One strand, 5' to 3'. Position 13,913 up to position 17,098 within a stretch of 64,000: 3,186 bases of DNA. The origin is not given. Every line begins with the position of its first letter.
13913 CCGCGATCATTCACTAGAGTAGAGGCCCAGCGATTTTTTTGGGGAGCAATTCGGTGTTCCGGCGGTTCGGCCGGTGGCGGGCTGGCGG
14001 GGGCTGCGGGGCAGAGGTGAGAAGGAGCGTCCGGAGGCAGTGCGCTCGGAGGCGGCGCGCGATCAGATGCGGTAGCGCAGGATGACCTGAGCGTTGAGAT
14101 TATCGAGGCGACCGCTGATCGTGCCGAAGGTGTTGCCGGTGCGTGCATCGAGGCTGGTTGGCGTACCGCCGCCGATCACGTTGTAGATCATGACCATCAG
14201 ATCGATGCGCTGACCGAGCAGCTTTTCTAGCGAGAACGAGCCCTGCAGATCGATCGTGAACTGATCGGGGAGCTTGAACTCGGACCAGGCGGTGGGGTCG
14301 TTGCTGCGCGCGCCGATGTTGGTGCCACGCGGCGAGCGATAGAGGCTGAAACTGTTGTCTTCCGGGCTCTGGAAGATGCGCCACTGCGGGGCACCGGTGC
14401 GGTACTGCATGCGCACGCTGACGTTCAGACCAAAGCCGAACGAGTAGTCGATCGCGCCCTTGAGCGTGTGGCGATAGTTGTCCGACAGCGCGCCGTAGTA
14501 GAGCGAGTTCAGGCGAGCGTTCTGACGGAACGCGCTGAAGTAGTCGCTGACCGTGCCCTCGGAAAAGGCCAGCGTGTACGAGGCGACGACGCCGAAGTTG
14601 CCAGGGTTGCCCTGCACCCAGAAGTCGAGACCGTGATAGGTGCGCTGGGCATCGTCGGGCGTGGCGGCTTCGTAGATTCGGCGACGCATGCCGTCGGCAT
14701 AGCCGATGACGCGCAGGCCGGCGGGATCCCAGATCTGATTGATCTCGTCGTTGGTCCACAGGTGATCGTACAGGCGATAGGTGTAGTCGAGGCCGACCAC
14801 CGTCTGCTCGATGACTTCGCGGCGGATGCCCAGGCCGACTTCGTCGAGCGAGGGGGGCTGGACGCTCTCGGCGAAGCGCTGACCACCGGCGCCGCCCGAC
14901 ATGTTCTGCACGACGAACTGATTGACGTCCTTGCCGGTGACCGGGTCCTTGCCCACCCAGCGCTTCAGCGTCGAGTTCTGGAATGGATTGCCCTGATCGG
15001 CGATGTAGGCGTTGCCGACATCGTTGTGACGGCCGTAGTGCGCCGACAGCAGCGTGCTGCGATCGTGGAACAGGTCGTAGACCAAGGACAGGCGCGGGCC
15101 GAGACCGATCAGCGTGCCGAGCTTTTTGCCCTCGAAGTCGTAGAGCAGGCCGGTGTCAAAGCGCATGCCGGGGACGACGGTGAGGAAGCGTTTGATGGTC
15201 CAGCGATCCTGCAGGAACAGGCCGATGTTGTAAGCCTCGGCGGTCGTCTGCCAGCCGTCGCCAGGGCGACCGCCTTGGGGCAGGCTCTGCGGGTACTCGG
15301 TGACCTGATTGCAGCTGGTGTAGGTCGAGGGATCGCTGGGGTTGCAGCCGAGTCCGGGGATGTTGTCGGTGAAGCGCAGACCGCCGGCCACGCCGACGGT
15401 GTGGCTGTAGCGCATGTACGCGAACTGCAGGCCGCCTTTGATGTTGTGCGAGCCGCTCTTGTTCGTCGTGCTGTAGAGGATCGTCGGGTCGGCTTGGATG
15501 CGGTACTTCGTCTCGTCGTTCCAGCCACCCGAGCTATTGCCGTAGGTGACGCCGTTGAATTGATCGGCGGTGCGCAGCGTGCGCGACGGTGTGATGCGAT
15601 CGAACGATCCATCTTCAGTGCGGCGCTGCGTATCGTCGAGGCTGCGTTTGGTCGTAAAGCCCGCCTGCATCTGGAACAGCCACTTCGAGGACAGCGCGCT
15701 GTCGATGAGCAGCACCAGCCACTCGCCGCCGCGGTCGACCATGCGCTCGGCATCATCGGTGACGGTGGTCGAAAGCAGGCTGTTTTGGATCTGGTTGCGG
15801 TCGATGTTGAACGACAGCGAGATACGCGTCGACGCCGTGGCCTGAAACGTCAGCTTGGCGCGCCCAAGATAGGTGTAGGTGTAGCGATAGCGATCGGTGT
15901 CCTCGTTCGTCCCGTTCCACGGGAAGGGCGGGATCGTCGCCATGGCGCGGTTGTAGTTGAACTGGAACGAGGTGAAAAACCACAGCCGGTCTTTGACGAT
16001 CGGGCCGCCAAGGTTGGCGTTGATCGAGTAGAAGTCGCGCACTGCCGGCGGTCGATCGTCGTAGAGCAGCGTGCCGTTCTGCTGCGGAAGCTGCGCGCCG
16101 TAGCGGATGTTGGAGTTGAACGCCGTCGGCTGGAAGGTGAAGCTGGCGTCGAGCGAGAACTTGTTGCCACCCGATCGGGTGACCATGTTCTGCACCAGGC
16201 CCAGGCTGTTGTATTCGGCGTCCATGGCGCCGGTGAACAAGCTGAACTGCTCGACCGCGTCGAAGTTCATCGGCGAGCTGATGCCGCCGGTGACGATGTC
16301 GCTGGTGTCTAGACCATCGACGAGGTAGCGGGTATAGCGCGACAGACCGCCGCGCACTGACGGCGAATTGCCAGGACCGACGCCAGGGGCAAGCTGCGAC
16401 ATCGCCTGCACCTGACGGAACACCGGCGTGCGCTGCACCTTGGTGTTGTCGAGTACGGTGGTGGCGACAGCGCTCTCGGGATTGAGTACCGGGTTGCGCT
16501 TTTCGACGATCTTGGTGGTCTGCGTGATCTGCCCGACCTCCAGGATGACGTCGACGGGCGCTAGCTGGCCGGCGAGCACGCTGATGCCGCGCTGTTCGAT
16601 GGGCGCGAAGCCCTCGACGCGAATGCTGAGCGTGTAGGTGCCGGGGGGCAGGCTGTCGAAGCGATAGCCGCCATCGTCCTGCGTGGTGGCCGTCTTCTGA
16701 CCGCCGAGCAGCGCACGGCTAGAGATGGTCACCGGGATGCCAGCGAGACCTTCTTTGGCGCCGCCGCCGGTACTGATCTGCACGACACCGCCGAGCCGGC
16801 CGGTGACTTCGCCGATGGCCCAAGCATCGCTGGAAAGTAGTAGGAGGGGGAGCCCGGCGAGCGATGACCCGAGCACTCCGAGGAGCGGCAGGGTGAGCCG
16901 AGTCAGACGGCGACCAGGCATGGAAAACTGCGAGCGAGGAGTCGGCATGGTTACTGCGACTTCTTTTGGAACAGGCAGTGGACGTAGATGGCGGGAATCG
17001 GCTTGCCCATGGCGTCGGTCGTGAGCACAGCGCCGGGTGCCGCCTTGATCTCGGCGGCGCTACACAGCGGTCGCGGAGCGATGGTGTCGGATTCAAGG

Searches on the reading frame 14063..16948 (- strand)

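Call 7: search_protein_families(library=pfam, proteins=[window:14063-16948:-], max_evalue=0.01)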
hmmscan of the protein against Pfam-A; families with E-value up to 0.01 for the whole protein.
window:14063-16948:- (961 aa): 5 families
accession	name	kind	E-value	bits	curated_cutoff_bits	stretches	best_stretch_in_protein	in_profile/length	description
PF25183.1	OMP_b-brl_4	-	6.9e-21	74.8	30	3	358-599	153-392/838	Outer membrane beta barrel domain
PF13620.12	CarboxypepD_reg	-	3.4e-13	50.2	32.3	1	65-136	11-81/82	Carboxypeptidase regulatory-like domain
PF17210.9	SdrD_B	-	0.00011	22.8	29.7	1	65-110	21-65/112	SdrD B-like domain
PF07715.20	Plug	-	0.00014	22.8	23.9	1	159-248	5-101/107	TonB-dependent Receptor Plug Domain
PF13715.12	CarbopepD_reg_2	-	0.00023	21.6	32.2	1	66-119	12-60/88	CarboxypepD_reg-like domain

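Call 17: search_protein_families(library=ncbifam, proteins=[window:14063-16948:-], max_evalue=1)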
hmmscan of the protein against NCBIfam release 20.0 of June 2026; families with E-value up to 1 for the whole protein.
window:14063-16948:- (961 aa): 1 family
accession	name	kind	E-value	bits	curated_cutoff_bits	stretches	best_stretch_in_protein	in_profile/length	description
NF052345.1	S_layer_anammox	exception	1.5e-06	25.9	1400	1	49-174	1312-1428/1596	Kustd1514 family S-layer glycoprotein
